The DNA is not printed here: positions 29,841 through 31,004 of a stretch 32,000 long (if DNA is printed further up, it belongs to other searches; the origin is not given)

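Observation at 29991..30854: Dihaem lipoprotein with a TsdA-type His/Cys and His/Met(Asn) ligand pattern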

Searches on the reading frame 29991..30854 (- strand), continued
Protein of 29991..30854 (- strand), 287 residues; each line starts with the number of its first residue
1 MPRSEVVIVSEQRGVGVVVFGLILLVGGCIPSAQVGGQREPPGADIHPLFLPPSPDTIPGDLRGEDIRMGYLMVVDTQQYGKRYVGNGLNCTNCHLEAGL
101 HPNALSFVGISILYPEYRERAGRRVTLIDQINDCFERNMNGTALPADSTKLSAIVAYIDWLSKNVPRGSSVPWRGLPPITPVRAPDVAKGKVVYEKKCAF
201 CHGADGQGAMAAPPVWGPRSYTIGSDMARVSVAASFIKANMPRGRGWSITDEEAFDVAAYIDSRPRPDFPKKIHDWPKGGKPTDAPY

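Call 9: find_homologous_proteins(query=window:29991-30854:-, max_evalue=1e-10)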
Query window:29991-30854:- (287 aa): 2449 proteins with E <= 1e-10 among 4136 candidates; the best 120 are listed.
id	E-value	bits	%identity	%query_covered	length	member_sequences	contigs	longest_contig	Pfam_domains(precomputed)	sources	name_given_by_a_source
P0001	8.5e-183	625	94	97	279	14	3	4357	PF21342.3,PF13442.12,PF00034.27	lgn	-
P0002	5.9e-172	589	88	97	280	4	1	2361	PF21342.3,PF13442.12,PF00034.27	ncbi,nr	ncbi:MAG: c-type cytochrome [Nitrospira sp.]|nr:c-type cytochrome [Nitrospira sp.]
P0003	5.5e-169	579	85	98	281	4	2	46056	PF21342.3,PF13442.12,PF00034.27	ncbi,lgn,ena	-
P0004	5.0e-168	576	86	97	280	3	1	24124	PF21342.3,PF13442.12,PF00034.27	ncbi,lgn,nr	ncbi:MAG: c-type cytochrome [Nitrospira sp.]|nr:c-type cytochrome [Nitrospira sp.]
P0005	1.1e-164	565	89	95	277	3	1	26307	PF21342.3,PF13442.12,PF00034.27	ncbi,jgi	jgi:thiosulfate dehydrogenase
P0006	5.5e-157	540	82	95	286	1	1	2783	PF21342.3,PF13442.12,PF00034.27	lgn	-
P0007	3.3e-155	534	81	92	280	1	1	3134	PF21342.3,PF13442.12,PF00034.27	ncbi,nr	ncbi:MAG: c-type cytochrome [Nitrospira sp.]|nr:c-type cytochrome [Nitrospira sp.]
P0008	3.3e-140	485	73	95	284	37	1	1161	PF21342.3,PF13442.12,PF00034.27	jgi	jgi:thiosulfate dehydrogenase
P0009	1.2e-137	476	73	96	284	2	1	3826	PF21342.3,PF13442.12,PF00034.27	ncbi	-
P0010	5.3e-136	471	72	95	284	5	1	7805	PF21342.3,PF13442.12,PF00034.27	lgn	-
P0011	1.1e-134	467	73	95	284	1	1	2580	PF21342.3,PF13442.12,PF00034.27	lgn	-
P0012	1.9e-134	466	72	95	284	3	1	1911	PF21342.3,PF13442.12,PF00034.27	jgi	jgi:thiosulfate dehydrogenase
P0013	4.2e-134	465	72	95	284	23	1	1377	PF21342.3,PF13442.12,PF00034.27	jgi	jgi:thiosulfate dehydrogenase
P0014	4.8e-134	464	73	95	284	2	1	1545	PF21342.3,PF13442.12,PF00034.27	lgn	-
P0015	9.3e-134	463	72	95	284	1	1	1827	PF21342.3,PF13442.12,PF00034.27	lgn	-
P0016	3.3e-133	462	69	95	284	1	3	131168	PF21342.3,PF13442.12,PF00034.27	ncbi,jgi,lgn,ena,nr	ncbi:MAG: cytochrome c [Nitrospira sp.]|nr:MAG: cytochrome c [Nitrospira sp.]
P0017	5.0e-133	461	68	95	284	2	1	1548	PF21342.3,PF13442.12,PF00034.27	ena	-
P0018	5.6e-133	461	70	95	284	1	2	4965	PF21342.3,PF13442.12,PF00034.27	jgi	jgi:thiosulfate dehydrogenase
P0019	1.5e-132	460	68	97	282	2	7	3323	PF21342.3,PF13442.12,PF00034.27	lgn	-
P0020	1.5e-132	460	68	94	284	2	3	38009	PF21342.3,PF13442.12,PF00034.27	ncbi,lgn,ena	-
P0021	1.5e-132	460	66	99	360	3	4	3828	PF21342.3,PF13442.12,PF00034.27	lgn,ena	-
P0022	2.5e-132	459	67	99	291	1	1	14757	PF21342.3,PF13442.12,PF00034.27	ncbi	ncbi:MAG: c-type cytochrome [Nitrospiraceae bacterium]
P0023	2.9e-132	459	68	95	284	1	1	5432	PF21342.3,PF13442.12,PF00034.27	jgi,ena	-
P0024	2.9e-132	459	67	96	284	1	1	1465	PF21342.3,PF13442.12,PF00034.27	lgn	-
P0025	1.1e-131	457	68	94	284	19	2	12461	PF21342.3,PF13442.12,PF00034.27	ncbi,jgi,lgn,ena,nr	ncbi:MAG: c-type cytochrome [Nitrospira sp.]|nr:c-type cytochrome [Nitrospira sp.]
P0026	1.1e-131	457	73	92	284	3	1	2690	PF21342.3,PF13442.12,PF00034.27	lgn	-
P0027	1.1e-131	457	68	91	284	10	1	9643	PF21342.3,PF13442.12,PF00034.27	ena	-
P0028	3.3e-131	455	71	94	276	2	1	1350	PF21342.3,PF13442.12,PF00034.27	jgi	jgi:thiosulfate dehydrogenase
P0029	3.5e-131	455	69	95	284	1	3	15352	PF21342.3,PF13442.12,PF00034.27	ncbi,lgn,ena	-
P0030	8.2e-131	454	68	95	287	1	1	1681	PF21342.3,PF13442.12,PF00034.27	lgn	-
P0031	9.1e-131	454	67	97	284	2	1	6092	PF21342.3,PF13442.12,PF00034.27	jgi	jgi:thiosulfate dehydrogenase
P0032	1.3e-130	453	67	97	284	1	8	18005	PF21342.3,PF13442.12,PF00034.27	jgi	jgi:thiosulfate dehydrogenase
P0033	1.4e-130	453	69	95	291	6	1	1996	PF21342.3,PF13442.12,PF00034.27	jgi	-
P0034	1.9e-130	453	71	95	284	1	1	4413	PF21342.3,PF13442.12,PF00034.27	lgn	-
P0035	2.7e-130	452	66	97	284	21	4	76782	PF21342.3,PF13442.12,PF00034.27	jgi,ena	jgi:thiosulfate dehydrogenase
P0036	4.6e-130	451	66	97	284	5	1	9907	PF21342.3,PF13442.12,PF00034.27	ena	-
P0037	5.9e-130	451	72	91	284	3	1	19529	PF21342.3,PF13442.12,PF00034.27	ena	-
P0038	5.9e-130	451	69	94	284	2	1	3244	PF21342.3,PF13442.12,PF00034.27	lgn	-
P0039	7.0e-130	451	72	91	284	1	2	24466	PF21342.3,PF13442.12,PF00034.27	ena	-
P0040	1.0e-129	450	69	96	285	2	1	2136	PF21342.3,PF13442.12,PF00034.27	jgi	jgi:thiosulfate dehydrogenase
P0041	1.4e-129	450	73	88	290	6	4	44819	PF21342.3,PF13442.12,PF00034.27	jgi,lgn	jgi:thiosulfate dehydrogenase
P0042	1.5e-129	450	68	95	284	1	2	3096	PF21342.3,PF13442.12,PF00034.27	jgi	jgi:thiosulfate dehydrogenase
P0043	2.0e-129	449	76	84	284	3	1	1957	PF21342.3,PF13442.12,PF00034.27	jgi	jgi:thiosulfate dehydrogenase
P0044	2.3e-129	449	78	83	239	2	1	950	PF21342.3,PF13442.12,PF00034.27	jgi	jgi:thiosulfate dehydrogenase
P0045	2.4e-129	449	68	95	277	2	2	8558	PF21342.3,PF13442.12,PF00034.27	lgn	-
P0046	3.1e-129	449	67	94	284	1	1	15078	PF21342.3,PF13442.12,PF00034.27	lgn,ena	-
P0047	3.7e-129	448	66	97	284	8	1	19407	PF21342.3,PF13442.12,PF00034.27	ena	-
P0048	3.7e-129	448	68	95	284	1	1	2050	PF21342.3,PF13442.12,PF00034.27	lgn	-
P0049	3.8e-129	448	68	95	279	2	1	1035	PF21342.3,PF13442.12,PF00034.27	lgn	-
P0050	4.2e-129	448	69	95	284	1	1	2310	PF21342.3,PF13442.12,PF00034.27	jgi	jgi:thiosulfate dehydrogenase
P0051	4.8e-129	448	68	95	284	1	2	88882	PF21342.3,PF13442.12,PF00034.27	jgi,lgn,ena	-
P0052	5.1e-129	448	67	94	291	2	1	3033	PF21342.3,PF13442.12,PF00034.27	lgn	-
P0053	5.8e-129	448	75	82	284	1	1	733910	PF21342.3,PF13442.12,PF00034.27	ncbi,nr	ncbi:MAG: c-type cytochrome [Nitrospira sp.]|nr:c-type cytochrome [Nitrospira sp.]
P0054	7.9e-129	447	72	87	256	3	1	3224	PF21342.3,PF13442.12,PF00034.27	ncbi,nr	ncbi:MAG TPA: c-type cytochrome, partial [Nitrospira sp.]|nr:c-type cytochrome [Nitrospira sp.]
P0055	8.3e-129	447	67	94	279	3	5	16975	PF21342.3,PF13442.12,PF00034.27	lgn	-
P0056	9.5e-129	447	69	91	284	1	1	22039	PF21342.3,PF13442.12,PF00034.27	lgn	-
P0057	1.2e-128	447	67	97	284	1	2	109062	PF21342.3,PF13442.12,PF00034.27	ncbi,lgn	-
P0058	1.3e-128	447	69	95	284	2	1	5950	PF21342.3,PF13442.12,PF00034.27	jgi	-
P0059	1.8e-128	446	67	95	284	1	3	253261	PF21342.3,PF13442.12,PF00034.27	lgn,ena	-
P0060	2.0e-128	446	68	95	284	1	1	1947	PF21342.3,PF13442.12,PF00034.27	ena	-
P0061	2.1e-128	446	68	95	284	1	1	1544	PF21342.3,PF13442.12,PF00034.27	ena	-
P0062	2.1e-128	446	67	94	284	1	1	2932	PF21342.3,PF13442.12,PF00034.27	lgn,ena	-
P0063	2.7e-128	446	66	95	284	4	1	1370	PF21342.3,PF13442.12,PF00034.27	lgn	-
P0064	3.2e-128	445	67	95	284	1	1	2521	PF21342.3,PF13442.12,PF00034.27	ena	-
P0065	3.2e-128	445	68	95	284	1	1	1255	PF21342.3,PF13442.12,PF00034.27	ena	-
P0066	3.2e-128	445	68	95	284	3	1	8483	PF21342.3,PF13442.12,PF00034.27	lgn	-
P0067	3.3e-128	445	67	95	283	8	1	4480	PF21342.3,PF13442.12,PF00034.27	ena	-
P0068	3.4e-128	445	66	97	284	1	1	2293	PF21342.3,PF13442.12,PF00034.27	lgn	-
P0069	3.4e-128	445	68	95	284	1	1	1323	PF21342.3,PF13442.12,PF00034.27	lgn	-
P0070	3.6e-128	445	68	95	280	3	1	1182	PF21342.3,PF13442.12,PF00034.27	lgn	-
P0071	3.7e-128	445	68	95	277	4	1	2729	PF21342.3,PF13442.12,PF00034.27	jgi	-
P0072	4.3e-128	445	66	97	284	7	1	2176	PF21342.3,PF13442.12,PF00034.27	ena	-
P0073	5.4e-128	445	66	94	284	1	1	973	PF21342.3,PF13442.12,PF00034.27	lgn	-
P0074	6.1e-128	444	67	95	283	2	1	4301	PF21342.3,PF13442.12,PF00034.27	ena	-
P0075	6.6e-128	444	67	95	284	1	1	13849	PF21342.3,PF13442.12,PF00034.27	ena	-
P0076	8.3e-128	444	66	95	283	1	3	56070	PF21342.3,PF13442.12,PF00034.27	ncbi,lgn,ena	ncbi:MAG: c-type cytochrome [Nitrospira sp.]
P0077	8.5e-128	444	66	97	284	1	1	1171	PF21342.3,PF13442.12,PF00034.27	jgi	-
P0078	9.6e-128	444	68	95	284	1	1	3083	PF21342.3,PF13442.12,PF00034.27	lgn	-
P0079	9.9e-128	444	66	95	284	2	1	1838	PF21342.3,PF13442.12,PF00034.27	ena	-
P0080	1.1e-127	444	68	95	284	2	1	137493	PF21342.3,PF13442.12,PF00034.27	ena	-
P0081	1.1e-127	444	66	94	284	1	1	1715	PF21342.3,PF13442.12,PF00034.27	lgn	-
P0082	1.1e-127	444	68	94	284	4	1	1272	PF21342.3,PF13442.12,PF00034.27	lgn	-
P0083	1.1e-127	444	67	95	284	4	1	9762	PF21342.3,PF13442.12,PF00034.27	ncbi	-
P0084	1.1e-127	443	68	95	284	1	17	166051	PF21342.3,PF13442.12,PF00034.27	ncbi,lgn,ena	-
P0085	1.2e-127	443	69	90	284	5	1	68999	PF21342.3,PF13442.12,PF00034.27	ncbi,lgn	-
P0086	1.4e-127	443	66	95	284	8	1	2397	PF21342.3,PF13442.12,PF00034.27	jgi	jgi:thiosulfate dehydrogenase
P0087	1.5e-127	443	67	95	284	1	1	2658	PF21342.3,PF13442.12,PF00034.27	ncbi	-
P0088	1.6e-127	443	68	95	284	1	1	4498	PF21342.3,PF13442.12,PF00034.27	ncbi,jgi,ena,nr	ncbi:MAG: c-type cytochrome [Nitrospira sp.]|nr:c-type cytochrome [Nitrospira sp.]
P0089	1.7e-127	443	65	97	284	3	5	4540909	PF21342.3,PF13442.12,PF00034.27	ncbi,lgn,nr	ncbi:MAG: c-type cytochrome [Nitrospira sp.]|nr:c-type cytochrome [Nitrospira sp. BO4]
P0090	2.0e-127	443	66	98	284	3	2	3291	PF21342.3,PF13442.12,PF00034.27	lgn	-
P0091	3.1e-127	442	64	99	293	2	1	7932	PF21342.3,PF13442.12,PF00034.27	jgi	jgi:thiosulfate dehydrogenase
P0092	3.8e-127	442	65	97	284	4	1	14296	PF21342.3,PF13442.12,PF00034.27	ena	-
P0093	3.8e-127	442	68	95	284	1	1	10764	PF21342.3,PF13442.12,PF00034.27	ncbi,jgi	-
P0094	4.4e-127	442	67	95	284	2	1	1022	PF21342.3,PF13442.12,PF00034.27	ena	-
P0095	4.8e-127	441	65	97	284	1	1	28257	PF21342.3,PF13442.12,PF00034.27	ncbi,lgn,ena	-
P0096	4.8e-127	441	67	95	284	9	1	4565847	PF21342.3,PF13442.12,PF00034.27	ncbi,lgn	ncbi:MAG: putative Quinol-cytochrome c reductase, cytochrome c subunit [Nitrospira sp.]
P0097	6.1e-127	441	70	95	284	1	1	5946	PF21342.3,PF13442.12,PF00034.27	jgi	-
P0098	6.3e-127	441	67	94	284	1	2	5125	PF21342.3,PF13442.12,PF00034.27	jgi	jgi:thiosulfate dehydrogenase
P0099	6.6e-127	441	68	93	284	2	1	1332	PF21342.3,PF13442.12,PF00034.27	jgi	jgi:thiosulfate dehydrogenase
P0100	7.9e-127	441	67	94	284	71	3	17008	PF21342.3,PF13442.12,PF00034.27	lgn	-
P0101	9.7e-127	440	66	94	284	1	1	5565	PF21342.3,PF13442.12,PF00034.27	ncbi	ncbi:MAG TPA: c-type cytochrome [Nitrospira sp.]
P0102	1.0e-126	440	71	90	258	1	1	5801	PF21342.3,PF13442.12,PF00034.27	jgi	jgi:thiosulfate dehydrogenase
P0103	1.2e-126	440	67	94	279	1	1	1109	PF21342.3,PF13442.12,PF00034.27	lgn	-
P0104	1.2e-126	440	65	95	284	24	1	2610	PF21342.3,PF13442.12,PF00034.27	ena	-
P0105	1.3e-126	440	66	95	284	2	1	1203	PF21342.3,PF13442.12,PF00034.27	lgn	-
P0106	1.4e-126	440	65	95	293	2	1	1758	PF21342.3,PF13442.12,PF00034.27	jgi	jgi:thiosulfate dehydrogenase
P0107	1.8e-126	440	68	94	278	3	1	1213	PF21342.3,PF13442.12,PF00034.27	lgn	-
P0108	2.7e-126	439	66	94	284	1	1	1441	PF21342.3,PF13442.12,PF00034.27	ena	-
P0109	3.3e-126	439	65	95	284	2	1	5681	PF21342.3,PF13442.12,PF00034.27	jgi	jgi:thiosulfate dehydrogenase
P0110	3.4e-126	439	74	85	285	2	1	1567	PF21342.3,PF13442.12,PF00034.27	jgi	jgi:thiosulfate dehydrogenase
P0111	3.4e-126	439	68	94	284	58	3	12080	PF21342.3,PF13442.12,PF00034.27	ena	-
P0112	3.6e-126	439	68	95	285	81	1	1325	PF21342.3,PF13442.12,PF00034.27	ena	-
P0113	3.9e-126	438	68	94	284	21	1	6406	PF21342.3,PF13442.12,PF00034.27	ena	-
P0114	4.5e-126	438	65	95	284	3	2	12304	PF21342.3,PF13442.12,PF00034.27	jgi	jgi:thiosulfate dehydrogenase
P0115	4.9e-126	438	67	94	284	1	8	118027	PF21342.3,PF13442.12,PF00034.27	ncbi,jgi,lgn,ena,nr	ncbi:MAG TPA: c-type cytochrome [Nitrospira sp.]|nr:c-type cytochrome [Nitrospira sp.]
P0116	5.9e-126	438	67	95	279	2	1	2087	PF21342.3,PF13442.12,PF00034.27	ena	-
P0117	6.6e-126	438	67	95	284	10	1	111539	PF21342.3,PF13442.12,PF00034.27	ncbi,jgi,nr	ncbi:MAG: c-type cytochrome [Nitrospira sp. LK70]|nr:c-type cytochrome [Nitrospira sp. LK70]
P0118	9.4e-126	437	65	95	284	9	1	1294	PF21342.3,PF13442.12,PF00034.27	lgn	-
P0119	1.2e-125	437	68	95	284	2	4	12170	PF21342.3,PF13442.12,PF00034.27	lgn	-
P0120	1.2e-125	437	64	97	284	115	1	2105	PF21342.3,PF13442.12,PF00034.27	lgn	-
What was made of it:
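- JGI names many homologues 'thiosulfate dehydrogenase' (call 9). One homologue is named 'putative quinol-cytochrome c reductase, cytochrome c subunit' (call 9).
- Tried and rejected: I considered the QcrC/bc1 label that one source attaches to a homologue (call 9).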

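Call 19: find_encoding_contigs(protein=P0089, flank=8000, max_places=2)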
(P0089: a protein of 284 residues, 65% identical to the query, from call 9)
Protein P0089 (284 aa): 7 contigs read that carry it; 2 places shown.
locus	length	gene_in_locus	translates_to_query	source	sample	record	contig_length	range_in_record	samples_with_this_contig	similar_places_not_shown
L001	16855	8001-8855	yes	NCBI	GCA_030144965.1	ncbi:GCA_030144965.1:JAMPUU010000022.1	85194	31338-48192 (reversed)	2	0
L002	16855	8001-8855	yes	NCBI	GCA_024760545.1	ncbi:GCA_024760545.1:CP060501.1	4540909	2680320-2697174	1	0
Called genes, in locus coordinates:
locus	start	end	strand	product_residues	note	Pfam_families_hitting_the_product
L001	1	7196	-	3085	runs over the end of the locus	PF00501:AMP-binding, PF23024:AMP-dom_DIP2-like, PF00550:PP-binding, PF00668:Condensation, PF00501:AMP-binding, PF13193:AMP-binding_C, PF00550:PP-binding, PF00668:Condensation, +6 more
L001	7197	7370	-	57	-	-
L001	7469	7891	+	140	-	PF13442:Cytochrome_CBB3, PF00034:Cytochrom_C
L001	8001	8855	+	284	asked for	PF21342:SoxA-TsdA_cyt-c, PF00034:Cytochrom_C (weak), PF13442:Cytochrome_CBB3 (weak)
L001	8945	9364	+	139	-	PF02566:OsmC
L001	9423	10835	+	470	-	PF00034:Cytochrom_C (weak), PF13442:Cytochrome_CBB3, PF00034:Cytochrom_C, PF13442:Cytochrome_CBB3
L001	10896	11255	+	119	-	PF02635:DsrE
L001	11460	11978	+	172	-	PF06884:DUF1264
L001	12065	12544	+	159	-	PF00034:Cytochrom_C, PF13442:Cytochrome_CBB3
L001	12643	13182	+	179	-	PF13442:Cytochrome_CBB3, PF00034:Cytochrom_C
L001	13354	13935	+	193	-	PF00080:Sod_Cu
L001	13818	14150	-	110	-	-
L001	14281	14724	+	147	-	PF00571:CBS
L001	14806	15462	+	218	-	PF13801:Metal_resist (weak)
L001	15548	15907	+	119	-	PF13442:Cytochrome_CBB3, PF00034:Cytochrom_C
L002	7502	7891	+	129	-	PF13442:Cytochrome_CBB3, PF00034:Cytochrom_C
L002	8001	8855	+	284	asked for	PF21342:SoxA-TsdA_cyt-c, PF00034:Cytochrom_C (weak), PF13442:Cytochrome_CBB3 (weak)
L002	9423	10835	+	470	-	PF00034:Cytochrom_C (weak), PF13442:Cytochrome_CBB3, PF00034:Cytochrom_C, PF13442:Cytochrome_CBB3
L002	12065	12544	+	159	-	PF00034:Cytochrom_C, PF13442:Cytochrome_CBB3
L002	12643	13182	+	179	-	PF13442:Cytochrome_CBB3, PF00034:Cytochrom_C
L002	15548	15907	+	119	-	PF13442:Cytochrome_CBB3, PF00034:Cytochrom_C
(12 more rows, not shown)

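Call 20: find_encoding_contigs(protein=P0003, flank=8000, max_places=2)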
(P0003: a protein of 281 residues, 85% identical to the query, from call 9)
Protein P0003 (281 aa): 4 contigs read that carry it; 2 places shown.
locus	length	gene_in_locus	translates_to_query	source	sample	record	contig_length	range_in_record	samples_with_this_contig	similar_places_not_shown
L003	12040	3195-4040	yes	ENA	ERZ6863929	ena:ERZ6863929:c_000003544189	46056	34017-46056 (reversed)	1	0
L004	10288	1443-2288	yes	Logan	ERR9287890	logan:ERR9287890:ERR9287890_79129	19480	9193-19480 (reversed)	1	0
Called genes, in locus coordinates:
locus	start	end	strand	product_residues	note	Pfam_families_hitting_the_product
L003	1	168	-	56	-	?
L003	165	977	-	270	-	PF04480:DUF559, PF18741:MTES_1575 (faint)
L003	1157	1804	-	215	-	PF02384:N6_Mtase (weak), PF20473:MmeI_Mtase (weak)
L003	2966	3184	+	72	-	PF11127:YgaP-like_TM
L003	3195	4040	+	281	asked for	PF21342:SoxA-TsdA_cyt-c, PF00034:Cytochrom_C, PF13442:Cytochrome_CBB3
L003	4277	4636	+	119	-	PF02635:DsrE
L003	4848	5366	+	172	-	PF06884:DUF1264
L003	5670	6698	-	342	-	-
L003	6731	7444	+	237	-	-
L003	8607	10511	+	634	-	PF00662:Proton_antipo_N (faint), PF00361:Proton_antipo_M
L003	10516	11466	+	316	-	PF00146:NADHdh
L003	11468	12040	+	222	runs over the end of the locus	-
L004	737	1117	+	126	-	PF00034:Cytochrom_C, PF13442:Cytochrome_CBB3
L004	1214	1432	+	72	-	PF11127:YgaP-like_TM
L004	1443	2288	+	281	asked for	PF21342:SoxA-TsdA_cyt-c, PF00034:Cytochrom_C, PF13442:Cytochrome_CBB3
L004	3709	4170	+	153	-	PF13442:Cytochrome_CBB3, PF00034:Cytochrom_C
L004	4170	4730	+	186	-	PF00034:Cytochrom_C, PF13442:Cytochrome_CBB3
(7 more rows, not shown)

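Call 21: search_protein_representatives(protein=window:29991-30854:-)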
Query: 287 residues. Proteins with E-value up to 0.001 (for the whole library): 2998; up to 1e-10: 1170; up to 1e-30: 324. The best 150 are listed.
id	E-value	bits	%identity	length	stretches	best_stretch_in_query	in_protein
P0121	2.1e-81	289.9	45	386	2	51-284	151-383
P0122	3.0e-79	282.8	39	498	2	65-271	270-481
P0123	1.1e-76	274.4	58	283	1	17-219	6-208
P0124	1.4e-68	247.7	53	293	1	70-287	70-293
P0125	2.6e-68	246.9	48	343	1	47-287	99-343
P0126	4.9e-66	239.4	49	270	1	50-287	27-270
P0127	2.4e-64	233.8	41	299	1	5-287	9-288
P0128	1.0e-61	225.2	46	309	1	27-287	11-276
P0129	1.0e-61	225.2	46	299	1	51-287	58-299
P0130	1.9e-60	221.0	42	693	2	51-287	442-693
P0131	1.3e-59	218.3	45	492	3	39-273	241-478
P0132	2.3e-58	214.2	43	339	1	50-287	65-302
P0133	2.6e-58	214.0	45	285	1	56-287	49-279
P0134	4.0e-58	213.4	47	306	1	67-287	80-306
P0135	4.6e-58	213.2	44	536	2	44-287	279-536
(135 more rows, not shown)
